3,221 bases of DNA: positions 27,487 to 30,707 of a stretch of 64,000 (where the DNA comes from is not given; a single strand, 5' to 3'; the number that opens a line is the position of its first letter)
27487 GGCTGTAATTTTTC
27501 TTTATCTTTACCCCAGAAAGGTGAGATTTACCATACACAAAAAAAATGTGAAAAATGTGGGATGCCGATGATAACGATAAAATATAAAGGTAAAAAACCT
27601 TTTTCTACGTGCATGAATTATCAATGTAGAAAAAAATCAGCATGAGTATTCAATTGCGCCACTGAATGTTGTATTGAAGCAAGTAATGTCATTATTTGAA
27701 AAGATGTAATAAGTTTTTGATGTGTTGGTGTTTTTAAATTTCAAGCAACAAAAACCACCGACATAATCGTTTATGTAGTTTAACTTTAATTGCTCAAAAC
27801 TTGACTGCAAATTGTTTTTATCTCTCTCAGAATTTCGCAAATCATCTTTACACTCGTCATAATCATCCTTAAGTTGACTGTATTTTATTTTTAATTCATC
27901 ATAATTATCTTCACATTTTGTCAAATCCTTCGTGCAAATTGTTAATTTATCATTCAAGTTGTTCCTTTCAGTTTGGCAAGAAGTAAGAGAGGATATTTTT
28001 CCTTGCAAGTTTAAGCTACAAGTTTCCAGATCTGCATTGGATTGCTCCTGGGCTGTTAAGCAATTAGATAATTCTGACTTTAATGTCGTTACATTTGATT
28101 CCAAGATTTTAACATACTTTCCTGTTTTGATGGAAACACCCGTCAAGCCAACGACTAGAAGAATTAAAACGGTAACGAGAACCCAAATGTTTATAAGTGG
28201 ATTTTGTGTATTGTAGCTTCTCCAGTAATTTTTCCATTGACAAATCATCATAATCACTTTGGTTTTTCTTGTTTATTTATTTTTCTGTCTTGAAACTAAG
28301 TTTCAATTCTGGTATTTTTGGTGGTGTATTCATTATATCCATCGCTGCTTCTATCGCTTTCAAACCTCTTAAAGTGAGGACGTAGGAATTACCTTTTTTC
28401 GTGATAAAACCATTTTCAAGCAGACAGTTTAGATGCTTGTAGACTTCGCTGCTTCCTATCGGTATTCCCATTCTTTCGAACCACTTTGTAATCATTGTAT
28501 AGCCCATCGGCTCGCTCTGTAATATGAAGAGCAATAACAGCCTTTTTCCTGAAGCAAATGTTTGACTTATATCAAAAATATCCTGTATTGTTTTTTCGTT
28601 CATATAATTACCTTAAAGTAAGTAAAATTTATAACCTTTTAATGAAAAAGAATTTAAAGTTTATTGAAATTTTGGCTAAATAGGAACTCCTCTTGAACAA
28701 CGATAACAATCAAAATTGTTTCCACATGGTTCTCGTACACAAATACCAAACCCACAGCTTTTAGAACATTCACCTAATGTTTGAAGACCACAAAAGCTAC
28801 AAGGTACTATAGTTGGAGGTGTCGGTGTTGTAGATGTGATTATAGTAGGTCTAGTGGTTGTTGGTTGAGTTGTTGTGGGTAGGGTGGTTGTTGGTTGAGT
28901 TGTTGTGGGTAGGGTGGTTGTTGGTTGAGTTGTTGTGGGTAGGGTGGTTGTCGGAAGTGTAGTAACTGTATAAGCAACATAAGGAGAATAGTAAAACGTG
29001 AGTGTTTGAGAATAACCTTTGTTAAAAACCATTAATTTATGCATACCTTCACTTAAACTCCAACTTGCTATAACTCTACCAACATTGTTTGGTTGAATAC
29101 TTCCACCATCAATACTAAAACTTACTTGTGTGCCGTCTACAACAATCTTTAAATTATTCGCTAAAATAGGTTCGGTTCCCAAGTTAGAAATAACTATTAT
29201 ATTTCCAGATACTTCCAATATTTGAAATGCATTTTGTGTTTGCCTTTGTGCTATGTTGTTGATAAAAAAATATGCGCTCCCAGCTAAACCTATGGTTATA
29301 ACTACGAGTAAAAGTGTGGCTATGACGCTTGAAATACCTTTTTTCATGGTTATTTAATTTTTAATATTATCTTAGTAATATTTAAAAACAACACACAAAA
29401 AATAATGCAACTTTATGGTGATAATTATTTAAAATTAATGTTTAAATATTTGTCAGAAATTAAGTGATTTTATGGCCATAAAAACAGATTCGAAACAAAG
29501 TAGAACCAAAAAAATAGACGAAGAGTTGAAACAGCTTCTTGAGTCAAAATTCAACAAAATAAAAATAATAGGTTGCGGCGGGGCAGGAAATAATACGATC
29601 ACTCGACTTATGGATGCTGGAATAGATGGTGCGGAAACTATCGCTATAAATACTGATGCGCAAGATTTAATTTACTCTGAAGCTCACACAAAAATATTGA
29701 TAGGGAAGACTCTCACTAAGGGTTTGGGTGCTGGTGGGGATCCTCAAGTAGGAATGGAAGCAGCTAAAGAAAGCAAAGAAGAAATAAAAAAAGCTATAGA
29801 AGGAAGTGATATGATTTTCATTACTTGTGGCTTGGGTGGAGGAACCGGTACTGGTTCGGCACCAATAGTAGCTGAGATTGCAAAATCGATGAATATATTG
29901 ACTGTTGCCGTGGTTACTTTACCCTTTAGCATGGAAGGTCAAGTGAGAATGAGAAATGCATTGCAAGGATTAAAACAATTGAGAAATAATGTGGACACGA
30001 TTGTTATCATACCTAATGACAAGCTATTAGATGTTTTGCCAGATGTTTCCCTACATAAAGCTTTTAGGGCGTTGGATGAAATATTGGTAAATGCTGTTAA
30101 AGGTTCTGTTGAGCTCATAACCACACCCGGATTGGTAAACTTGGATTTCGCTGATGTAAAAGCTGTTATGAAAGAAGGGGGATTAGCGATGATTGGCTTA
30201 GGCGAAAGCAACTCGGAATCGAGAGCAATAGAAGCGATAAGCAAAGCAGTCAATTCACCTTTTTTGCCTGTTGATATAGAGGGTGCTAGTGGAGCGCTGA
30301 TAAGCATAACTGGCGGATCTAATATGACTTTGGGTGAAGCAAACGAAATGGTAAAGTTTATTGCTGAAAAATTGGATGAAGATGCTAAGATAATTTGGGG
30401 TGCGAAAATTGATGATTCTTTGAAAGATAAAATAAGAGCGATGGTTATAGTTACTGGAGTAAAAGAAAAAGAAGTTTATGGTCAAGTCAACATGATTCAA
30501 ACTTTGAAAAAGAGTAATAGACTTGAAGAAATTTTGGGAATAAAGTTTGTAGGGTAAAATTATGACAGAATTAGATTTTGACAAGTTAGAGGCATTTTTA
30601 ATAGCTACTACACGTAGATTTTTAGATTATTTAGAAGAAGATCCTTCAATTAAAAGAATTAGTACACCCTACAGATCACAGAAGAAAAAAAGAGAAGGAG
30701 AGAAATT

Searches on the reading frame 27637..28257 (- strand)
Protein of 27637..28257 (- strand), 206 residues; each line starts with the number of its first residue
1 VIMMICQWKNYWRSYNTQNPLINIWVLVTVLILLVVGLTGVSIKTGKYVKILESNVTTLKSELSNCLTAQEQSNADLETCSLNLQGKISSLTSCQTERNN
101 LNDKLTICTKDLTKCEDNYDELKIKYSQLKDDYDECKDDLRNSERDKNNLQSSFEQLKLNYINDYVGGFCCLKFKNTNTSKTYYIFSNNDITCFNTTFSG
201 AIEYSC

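Call 26: search_protein_families(library=pfam, proteins=[window:27637-28257:-], max_evalue=0.01)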
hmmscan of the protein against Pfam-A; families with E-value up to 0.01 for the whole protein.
window:27637-28257:- (206 aa): 10 families
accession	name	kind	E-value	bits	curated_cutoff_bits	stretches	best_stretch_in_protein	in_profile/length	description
PF08614.16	ATG16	-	8.7e-05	23.2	33.7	1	46-152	73-179/200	Autophagy protein 16 (ATG16)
PF14915.12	CCDC144C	-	0.00036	19.7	35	1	47-160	184-294/534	CCDC144C protein coiled-coil region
PF06160.17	EzrA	-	0.00049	19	39.6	1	55-158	303-406/557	Septation ring formation regulator, EzrA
PF17078.10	SHE3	-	0.00059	20.1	30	1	49-161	5-117/228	SWI5-dependent HO expression protein 3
PF13870.11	CCDC113_CCDC96_CC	-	0.00088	19.5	31.6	1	57-160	80-174/177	CCDC113/CCDC96, coiled-coil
PF18595.6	Nuf2_DHR10-like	-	0.0016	18.9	28.4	1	67-155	4-88/117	Nuf2, DHR10-like domain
PF06818.20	Fez1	-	0.0025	18.8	34.4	1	56-158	47-142/199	Fez1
PF14781.12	BBS2_N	-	0.0053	17.1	26.3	0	55-111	25-79/107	Ciliary BBSome complex subunit 2, N-terminal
PF03961.19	FapA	-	0.0073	16.4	31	1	46-158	114-230/272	Flagellar Assembly Protein A beta solenoid domain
PF09325.15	Vps5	-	0.0094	16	27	0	70-157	102-189/236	Vps5 C terminal like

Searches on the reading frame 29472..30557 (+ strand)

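Call 26: search_protein_families(library=pfam, proteins=[window:29472-30557:+], max_evalue=0.01)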
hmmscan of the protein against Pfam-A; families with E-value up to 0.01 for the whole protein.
window:29472-30557:+ (361 aa): 2 families
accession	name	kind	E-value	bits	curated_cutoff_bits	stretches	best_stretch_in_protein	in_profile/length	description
PF00091.31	Tubulin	-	6e-53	180.4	33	1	29-189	1-189/190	Tubulin/FtsZ family, GTPase domain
PF12327.13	FtsZ_C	-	5.4e-34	116.8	27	1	237-331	1-95/95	FtsZ family, C-terminal domain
